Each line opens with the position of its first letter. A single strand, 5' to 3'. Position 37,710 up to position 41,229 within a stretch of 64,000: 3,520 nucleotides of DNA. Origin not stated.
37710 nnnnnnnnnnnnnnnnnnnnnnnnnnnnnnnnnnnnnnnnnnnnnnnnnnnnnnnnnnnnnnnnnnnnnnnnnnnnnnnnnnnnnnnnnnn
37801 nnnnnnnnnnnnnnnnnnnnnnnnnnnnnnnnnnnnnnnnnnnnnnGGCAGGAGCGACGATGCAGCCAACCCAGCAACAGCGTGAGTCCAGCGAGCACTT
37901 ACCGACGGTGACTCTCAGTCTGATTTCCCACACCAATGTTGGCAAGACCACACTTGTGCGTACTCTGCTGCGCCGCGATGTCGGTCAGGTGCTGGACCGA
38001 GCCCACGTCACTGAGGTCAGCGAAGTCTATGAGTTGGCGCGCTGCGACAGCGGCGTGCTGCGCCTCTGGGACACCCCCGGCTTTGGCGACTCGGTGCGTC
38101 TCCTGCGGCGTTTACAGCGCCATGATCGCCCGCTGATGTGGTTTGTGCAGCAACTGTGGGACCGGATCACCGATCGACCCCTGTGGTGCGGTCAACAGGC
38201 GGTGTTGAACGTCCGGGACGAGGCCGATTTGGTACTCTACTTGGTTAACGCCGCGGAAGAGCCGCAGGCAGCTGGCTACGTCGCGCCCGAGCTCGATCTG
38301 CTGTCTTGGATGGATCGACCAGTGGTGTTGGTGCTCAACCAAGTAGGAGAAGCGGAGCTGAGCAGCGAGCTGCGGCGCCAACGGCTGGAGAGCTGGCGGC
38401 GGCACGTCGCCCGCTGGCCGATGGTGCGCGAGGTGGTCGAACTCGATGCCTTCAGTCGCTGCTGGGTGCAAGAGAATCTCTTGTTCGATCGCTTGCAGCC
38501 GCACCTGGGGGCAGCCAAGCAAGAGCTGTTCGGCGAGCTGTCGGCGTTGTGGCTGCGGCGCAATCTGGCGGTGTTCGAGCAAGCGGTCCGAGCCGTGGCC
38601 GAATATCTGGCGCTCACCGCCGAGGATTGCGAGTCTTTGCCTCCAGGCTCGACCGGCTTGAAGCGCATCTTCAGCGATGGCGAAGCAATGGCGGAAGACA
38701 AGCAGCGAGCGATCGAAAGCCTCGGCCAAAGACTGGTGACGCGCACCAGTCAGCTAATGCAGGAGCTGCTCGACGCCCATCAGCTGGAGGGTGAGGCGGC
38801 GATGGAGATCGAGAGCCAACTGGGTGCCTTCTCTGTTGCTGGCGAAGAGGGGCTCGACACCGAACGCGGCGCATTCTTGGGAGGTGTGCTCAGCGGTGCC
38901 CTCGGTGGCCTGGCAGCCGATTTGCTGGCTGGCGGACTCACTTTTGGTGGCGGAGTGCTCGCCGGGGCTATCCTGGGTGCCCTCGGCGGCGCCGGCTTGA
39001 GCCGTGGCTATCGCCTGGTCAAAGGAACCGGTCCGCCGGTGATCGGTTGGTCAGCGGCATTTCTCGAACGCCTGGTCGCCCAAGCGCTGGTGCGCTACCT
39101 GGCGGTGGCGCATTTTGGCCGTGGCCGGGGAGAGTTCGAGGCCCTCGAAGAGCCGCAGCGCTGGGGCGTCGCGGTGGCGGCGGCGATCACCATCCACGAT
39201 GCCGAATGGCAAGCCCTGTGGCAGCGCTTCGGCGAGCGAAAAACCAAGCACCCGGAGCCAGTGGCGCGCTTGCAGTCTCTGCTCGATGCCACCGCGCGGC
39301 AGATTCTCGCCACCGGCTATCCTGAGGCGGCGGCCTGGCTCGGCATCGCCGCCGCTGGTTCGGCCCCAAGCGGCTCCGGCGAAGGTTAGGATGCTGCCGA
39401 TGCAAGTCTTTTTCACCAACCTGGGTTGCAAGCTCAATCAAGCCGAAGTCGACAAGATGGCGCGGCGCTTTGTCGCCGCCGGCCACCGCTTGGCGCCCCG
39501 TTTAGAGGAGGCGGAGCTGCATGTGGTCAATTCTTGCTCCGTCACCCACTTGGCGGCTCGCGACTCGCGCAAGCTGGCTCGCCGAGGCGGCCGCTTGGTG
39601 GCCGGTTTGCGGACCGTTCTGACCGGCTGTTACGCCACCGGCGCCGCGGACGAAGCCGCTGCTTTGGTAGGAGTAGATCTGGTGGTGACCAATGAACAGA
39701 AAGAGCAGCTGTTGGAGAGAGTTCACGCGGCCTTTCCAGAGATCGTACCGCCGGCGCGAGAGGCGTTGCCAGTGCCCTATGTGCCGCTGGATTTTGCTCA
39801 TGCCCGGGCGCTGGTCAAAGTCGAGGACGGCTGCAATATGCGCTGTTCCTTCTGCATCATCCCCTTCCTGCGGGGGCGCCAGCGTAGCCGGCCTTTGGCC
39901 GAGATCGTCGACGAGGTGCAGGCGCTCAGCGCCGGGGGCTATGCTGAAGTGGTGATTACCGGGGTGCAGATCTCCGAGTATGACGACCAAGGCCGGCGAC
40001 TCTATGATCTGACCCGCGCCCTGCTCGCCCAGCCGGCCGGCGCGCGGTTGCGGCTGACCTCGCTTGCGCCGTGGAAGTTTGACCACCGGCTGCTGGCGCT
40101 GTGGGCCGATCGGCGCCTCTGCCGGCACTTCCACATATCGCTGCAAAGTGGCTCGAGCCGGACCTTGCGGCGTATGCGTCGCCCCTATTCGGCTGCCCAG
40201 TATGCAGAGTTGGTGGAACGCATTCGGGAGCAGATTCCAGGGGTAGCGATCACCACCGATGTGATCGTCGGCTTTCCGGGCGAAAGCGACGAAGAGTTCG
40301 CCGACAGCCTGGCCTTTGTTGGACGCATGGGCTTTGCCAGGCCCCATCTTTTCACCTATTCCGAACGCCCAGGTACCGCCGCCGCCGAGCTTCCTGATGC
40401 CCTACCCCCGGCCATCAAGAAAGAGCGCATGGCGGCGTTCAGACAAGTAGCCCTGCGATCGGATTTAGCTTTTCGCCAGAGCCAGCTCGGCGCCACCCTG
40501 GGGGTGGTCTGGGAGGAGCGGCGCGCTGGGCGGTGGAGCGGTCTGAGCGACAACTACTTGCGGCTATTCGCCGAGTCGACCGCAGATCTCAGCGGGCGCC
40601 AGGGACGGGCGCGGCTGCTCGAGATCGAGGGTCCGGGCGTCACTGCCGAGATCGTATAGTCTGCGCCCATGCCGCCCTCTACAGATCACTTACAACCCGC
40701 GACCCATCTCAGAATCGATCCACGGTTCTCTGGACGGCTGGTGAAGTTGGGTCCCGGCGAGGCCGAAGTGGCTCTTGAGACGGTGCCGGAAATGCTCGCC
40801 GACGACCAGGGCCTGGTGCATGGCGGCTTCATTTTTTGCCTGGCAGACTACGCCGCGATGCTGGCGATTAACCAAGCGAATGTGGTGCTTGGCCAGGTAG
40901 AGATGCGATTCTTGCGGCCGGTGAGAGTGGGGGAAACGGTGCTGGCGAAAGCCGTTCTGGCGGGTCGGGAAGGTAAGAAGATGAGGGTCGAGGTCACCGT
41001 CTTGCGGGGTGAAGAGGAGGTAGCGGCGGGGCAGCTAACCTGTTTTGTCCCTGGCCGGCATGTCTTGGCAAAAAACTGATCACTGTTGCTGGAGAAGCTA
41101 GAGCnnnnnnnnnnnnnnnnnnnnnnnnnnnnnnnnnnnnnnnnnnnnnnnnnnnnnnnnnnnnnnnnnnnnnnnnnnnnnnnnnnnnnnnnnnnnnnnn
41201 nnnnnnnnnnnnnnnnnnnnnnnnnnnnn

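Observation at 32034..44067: Eleven-kb co-directional cluster mixing two tRNA-modification radical-SAM enzymes (Elp3-like, MtaB) and a divergent class-I methyltransferase with a ketosynthase, thioesterase, ThDP-lyase-like enzyme and a GTPase/membrane pair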

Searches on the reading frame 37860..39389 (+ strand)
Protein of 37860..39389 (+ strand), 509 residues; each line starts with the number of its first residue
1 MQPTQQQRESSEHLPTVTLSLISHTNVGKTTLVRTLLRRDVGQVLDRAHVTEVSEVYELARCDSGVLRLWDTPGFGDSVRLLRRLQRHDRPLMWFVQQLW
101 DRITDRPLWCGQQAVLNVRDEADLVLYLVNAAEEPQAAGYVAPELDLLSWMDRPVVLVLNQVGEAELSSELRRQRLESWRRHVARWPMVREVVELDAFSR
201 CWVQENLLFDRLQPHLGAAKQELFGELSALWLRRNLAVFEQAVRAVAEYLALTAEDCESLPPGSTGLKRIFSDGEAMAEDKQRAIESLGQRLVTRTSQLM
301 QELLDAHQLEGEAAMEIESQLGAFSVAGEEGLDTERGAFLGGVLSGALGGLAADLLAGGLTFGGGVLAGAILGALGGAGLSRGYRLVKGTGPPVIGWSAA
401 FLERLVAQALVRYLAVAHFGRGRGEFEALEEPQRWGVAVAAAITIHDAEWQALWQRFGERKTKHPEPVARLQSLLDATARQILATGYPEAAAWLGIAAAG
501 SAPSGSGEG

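Call 4: search_protein_families(library=pfam, proteins=[window:37860-39389:+], max_evalue=0.01)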
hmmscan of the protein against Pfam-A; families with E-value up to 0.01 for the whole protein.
window:37860-39389:+ (509 aa): 2 families
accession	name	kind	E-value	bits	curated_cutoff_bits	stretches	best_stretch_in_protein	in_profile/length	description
PF11981.13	DUF3482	-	5.7e-16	59.2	29.2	1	191-457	11-265/293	Domain of unknown function (DUF3482)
PF01926.29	MMR_HSR1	-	2.5e-09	37.7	21.9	1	21-161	4-113/113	50S ribosome-binding GTPase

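Call 5: search_protein_families(library=ncbifam, proteins=[window:37860-39389:+], max_evalue=0.01)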
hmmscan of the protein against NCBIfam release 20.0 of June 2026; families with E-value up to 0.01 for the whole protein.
window:37860-39389:+ (509 aa): 8 families
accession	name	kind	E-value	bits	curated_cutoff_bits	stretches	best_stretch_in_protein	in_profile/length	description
TIGR03594.1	GTPase_EngA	equivalog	1.5e-05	24.2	306.7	1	19-75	3-58/432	ribosome biogenesis GTPase Der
TIGR03156.1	GTP_HflX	equivalog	2.2e-05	23.6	216.75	1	5-75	178-247/351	GTPase HflX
NF000908.1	PRK00089.1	equivalog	5.5e-05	22.6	237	0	19-83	6-69/291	GTPase Era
TIGR00231.1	small_GTP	domain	7.1e-05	22.6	42.5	1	18-82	5-69/164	GTP-binding protein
TIGR03918.1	GTP_HydF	equivalog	0.002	17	325.55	0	17-81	8-72/392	[FeFe] hydrogenase H-cluster maturation GTPase HydF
TIGR03596.1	GTPase_YlqF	equivalog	0.0022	17.4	208.2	1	22-74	124-172/276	ribosome biogenesis GTPase YlqF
NF002828.0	PRK03003.1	equivalog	0.0057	15.3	631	0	7-80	31-103/477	ribosome biogenesis GTPase Der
TIGR00436.1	era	equivalog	0.0067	15.8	116.25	0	20-80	4-63/270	GTPase Era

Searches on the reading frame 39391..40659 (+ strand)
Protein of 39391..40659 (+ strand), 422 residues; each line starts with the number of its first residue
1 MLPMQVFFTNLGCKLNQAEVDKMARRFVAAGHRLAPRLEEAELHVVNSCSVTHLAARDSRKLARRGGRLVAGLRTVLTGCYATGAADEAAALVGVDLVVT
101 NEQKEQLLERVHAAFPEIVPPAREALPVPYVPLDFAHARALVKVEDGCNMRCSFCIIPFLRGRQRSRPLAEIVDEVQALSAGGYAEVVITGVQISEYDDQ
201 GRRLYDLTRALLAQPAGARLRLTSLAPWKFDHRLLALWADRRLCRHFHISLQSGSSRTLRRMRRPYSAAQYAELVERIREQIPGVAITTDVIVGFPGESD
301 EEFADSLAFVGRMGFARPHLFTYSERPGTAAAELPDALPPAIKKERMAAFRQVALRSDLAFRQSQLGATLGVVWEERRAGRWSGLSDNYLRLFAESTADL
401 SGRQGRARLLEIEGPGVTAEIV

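Call 4: search_protein_families(library=pfam, proteins=[window:39391-40659:+], max_evalue=0.01)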
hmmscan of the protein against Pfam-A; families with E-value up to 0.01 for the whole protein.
window:39391-40659:+ (422 aa): 2 families
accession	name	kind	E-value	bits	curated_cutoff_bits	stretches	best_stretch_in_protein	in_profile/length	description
PF04055.27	Radical_SAM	-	2.3e-27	96.6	29.5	1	146-309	5-165/166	Radical SAM superfamily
PF00919.26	UPF0004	-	1e-15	58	27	1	6-99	2-97/98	Uncharacterized protein family UPF0004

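Call 5: search_protein_families(library=ncbifam, proteins=[window:39391-40659:+], max_evalue=0.01)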
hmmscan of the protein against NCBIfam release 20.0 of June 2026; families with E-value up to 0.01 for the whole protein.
window:39391-40659:+ (422 aa): 27 families (the best 25 are shown)
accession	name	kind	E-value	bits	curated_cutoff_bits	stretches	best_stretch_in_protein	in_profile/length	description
TIGR01579.1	MiaB-like-C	equivalog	3.3e-108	362.6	357.05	1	8-397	1-403/416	tRNA (N(6)-L-threonylcarbamoyladenosine(37)-C(2))-methylthiotransferase MtaB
TIGR00089.1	TIGR00089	subfamily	1.6e-97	327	251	1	6-405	2-415/429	MiaB/RimO family radical SAM methylthiotransferase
TIGR01574.1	miaB-methiolase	equivalog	5e-70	236.7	355.3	1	6-421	2-436/437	tRNA (N6-isopentenyl adenosine(37)-C2)-methylthiotransferase MiaB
TIGR01125.1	TIGR01125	equivalog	5.1e-65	220.2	356.95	1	6-377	2-380/432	30S ribosomal protein S12 methylthiotransferase RimO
NF010916.0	PRK14336.1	equivalog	1.9e-59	201.5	606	1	7-420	5-411/418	tRNA (N6-isopentenyl adenosine(37)-C2)-methylthiotransferase MiaB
TIGR01578.1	MiaB-like-B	hypoth_equivalog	4.7e-56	190.4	314.7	1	5-390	1-388/421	tRNA (N(6)-L-threonylcarbamoyladenosine(37)-C(2))-methylthiotransferase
TIGR04014.1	B12_SAM_MJ_0865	equivalog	4.9e-17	61.8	360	1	127-310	143-333/434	methyl-coenzyme M reductase glutamine C-methyltransferase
TIGR04013.1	B12_SAM_MJ_1487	hypoth_equivalog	5.9e-16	58.3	251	2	245-344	267-367/382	TIGR04013 family B12-binding domain/radical SAM domain-containing protein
TIGR04479.1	bcpD_PhpK_rSAM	subfamily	2.7e-10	39.2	600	1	144-313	246-409/504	PhpK family radical SAM P-methyltransferase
TIGR04072.2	rSAM_ladder_B12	equivalog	1.3e-08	33.9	360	1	142-313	183-349/443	lipid biosynthesis B12-binding/radical SAM protein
NF038361.1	rSAM_Sden_1168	equivalog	1.4e-06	27.1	575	1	128-329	271-467/560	Sden_1168 family B12-binding radical SAM P-methyltransferase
TIGR01212.1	TIGR01212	equivalog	1.4e-05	24.4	180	1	236-311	130-203/302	tRNA modification radical SAM protein MnmL/YtqA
TIGR04295.1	B12_rSAM_oligo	hypoth_equivalog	2.4e-05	23.2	400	1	140-187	201-248/422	TIGR04295 family B12-binding domain-containing radical SAM protein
TIGR03471.1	HpnJ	equivalog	0.00012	21.1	577.6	1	144-313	202-365/472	hopanoid biosynthesis associated radical SAM protein HpnJ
TIGR04428.1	B12_rSAM_trp_MT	equivalog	0.00014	20.4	500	1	144-305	221-390/558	tryptophan 2-C-methyltransferase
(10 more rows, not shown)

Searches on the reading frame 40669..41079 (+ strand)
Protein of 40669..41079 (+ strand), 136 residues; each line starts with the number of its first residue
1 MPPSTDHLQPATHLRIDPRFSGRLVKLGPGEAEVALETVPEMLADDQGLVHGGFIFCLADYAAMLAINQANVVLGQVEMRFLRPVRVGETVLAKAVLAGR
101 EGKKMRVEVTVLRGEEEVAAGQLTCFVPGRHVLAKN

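Call 4: search_protein_families(library=pfam, proteins=[window:40669-41079:+], max_evalue=0.01)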
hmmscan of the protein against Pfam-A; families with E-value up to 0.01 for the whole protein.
window:40669-41079:+ (136 aa): 4 families
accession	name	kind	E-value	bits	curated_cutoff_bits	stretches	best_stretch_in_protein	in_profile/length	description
PF03061.28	4HBT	-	2.6e-10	40.9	20.6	1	47-119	1-78/79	Thioesterase superfamily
PF22636.2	FlK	-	2.1e-05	25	27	1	75-127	47-99/103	Fluoroacetyl-CoA-specific thioesterase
PF01575.25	MaoC_dehydratas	-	0.00029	20.9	27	1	50-115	53-119/123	MaoC like domain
PF13622.12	4HBT_3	-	0.0063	17.2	24.3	0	46-122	7-79/83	Acyl-CoA thioesterase N-terminal domain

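Call 5: search_protein_families(library=ncbifam, proteins=[window:40669-41079:+], max_evalue=0.01)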
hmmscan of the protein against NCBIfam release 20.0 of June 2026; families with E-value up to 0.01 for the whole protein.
window:40669-41079:+ (136 aa): 6 families
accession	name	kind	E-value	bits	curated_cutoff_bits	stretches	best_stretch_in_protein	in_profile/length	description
TIGR02286.1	PaaD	equivalog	7.7e-16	58.3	118.9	1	24-120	8-105/114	hydroxyphenylacetyl-CoA thioesterase PaaI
NF003359.0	PRK04424.1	equivalog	1.7e-14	53.9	183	1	22-126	77-182/190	transcription factor FapR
TIGR00369.1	unchar_dom_1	domain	1.3e-07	31.7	36.6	1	26-105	12-93/117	hotdog fold thioesterase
NF007970.0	PRK10694.1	equivalog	0.0011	18.9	162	1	44-113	21-98/133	acyl-CoA thioester hydrolase YciA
NF047425.1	MenI_Listeria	exception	0.0035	17.1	185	1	24-110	11-102/122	1,4-dihydroxy-2-naphthoyl-CoA hydrolase MenI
NF038279.1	TF_CBS_SpxR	exception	0.0084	14.9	600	1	30-124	327-423/427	CBS-HotDog domain-containing transcription factor SpxR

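Call 74: search_solved_structures(query=window:40669-41079:+, max_evalue=0.001)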
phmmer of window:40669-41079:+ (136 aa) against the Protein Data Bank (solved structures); distinct sequences matched with E-value up to 0.001: 15.
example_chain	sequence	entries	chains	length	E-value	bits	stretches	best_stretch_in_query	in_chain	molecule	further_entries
1ixl_A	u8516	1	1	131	3.1e-32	115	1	12-133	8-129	hypothetical protein PH1136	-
3lwg_A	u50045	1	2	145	7.3e-11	45.9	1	14-110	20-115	HP0420 homologue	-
3lw3_A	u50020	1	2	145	2.3e-10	44.3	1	14-110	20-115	HP0420 homologue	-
3bnv_A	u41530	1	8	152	6.1e-10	42.9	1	16-110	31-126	Cj0977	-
2dsl_A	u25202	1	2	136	4.3e-08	36.9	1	23-109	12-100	Phenylacetic acid degradation protein PaaI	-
1j1y_A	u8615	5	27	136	1.4e-07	35.2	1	23-109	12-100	PaaI protein | phenylacetic acid degradation protein PaaI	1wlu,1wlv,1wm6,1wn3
3lbb_A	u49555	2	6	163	3.4e-06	30.8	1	24-130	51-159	Putative uncharacterized protein smu.793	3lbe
1zki_A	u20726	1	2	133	1.6e-05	28.6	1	25-124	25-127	hypothetical protein PA5202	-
2f41_A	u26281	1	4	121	1.7e-05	28.5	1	35-125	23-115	Transcription factor fapR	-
2f3x_A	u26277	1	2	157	3e-05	27.7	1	34-125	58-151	Transcription factor fapR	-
1psu_A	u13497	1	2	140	0.00031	24.4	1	24-111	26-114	Phenylacetic acid degradation protein PaaI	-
2fs2_A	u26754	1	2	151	0.00035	24.3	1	24-111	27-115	Phenylacetic acid degradation protein paaI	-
4ffu_A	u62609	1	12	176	0.00038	24.1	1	43-106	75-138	oxidase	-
4a0x_A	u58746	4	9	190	0.00052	23.7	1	18-111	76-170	TRANSCRIPTION FACTOR FAPR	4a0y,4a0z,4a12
2b3m_A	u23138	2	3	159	0.0006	23.5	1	49-123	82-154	hypothetical protein AF1124 | putative dehydratase AF1124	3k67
